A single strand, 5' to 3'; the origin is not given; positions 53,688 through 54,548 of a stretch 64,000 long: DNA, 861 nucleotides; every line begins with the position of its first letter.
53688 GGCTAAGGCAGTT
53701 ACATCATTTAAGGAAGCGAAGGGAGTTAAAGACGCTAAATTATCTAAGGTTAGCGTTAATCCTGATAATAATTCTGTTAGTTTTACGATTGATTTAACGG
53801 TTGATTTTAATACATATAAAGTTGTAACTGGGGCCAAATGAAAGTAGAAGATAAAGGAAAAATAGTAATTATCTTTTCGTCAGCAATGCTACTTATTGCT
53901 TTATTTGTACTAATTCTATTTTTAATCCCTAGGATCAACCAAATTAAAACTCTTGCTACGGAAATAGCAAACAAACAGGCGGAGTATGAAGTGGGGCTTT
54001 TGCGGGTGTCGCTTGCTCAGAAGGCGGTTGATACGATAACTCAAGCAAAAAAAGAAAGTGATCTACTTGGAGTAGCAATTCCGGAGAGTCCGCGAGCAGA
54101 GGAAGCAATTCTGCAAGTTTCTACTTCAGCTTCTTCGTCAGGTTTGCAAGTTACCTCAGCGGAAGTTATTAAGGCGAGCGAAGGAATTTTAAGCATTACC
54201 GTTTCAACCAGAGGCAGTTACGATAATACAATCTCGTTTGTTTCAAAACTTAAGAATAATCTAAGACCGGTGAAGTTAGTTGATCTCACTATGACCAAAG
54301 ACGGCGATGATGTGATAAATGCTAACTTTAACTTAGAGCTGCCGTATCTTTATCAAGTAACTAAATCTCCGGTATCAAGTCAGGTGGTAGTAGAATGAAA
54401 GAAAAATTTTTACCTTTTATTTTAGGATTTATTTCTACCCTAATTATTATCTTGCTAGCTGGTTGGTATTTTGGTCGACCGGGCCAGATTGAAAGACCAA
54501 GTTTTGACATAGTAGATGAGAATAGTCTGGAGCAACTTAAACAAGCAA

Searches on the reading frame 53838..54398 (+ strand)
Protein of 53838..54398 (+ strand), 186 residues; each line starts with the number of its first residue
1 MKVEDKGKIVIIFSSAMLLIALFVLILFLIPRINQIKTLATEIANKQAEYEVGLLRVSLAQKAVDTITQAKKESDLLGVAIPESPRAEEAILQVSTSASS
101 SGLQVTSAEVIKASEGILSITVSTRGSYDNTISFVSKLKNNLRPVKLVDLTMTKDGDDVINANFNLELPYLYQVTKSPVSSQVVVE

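Call 3: search_protein_families(library=pfam, proteins=[window:53838-54398:+], max_evalue=0.1)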
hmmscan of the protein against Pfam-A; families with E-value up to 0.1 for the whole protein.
window:53838-54398:+ (186 aa): 2 families
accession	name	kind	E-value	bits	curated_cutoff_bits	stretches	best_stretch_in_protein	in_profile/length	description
PF04350.18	PilO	-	0.00096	19.7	22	1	62-158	27-127/145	Pilus assembly protein, PilO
PF09930.14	DUF2162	-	0.0086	16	34.4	1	7-57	158-210/223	Predicted transporter (DUF2162)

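Call 4: search_protein_families(library=ncbifam, proteins=[window:53838-54398:+], max_evalue=0.1)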
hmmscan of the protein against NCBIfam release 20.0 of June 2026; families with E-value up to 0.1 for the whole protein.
window:53838-54398:+ (186 aa): 2 families
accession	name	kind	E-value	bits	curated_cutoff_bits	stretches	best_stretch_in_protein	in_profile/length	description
NF040576.1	T2SS_GspM_XpsM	equivalog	0.033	13.8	60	1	17-145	11-142/180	type II secretion system protein GspM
NF010936.0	PRK14356.1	equivalog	0.046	12.6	666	1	34-114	182-267/456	bifunctional UDP-N-acetylglucosamine diphosphorylase/glucosamine-1-phosphate N-acetyltransferase GlmU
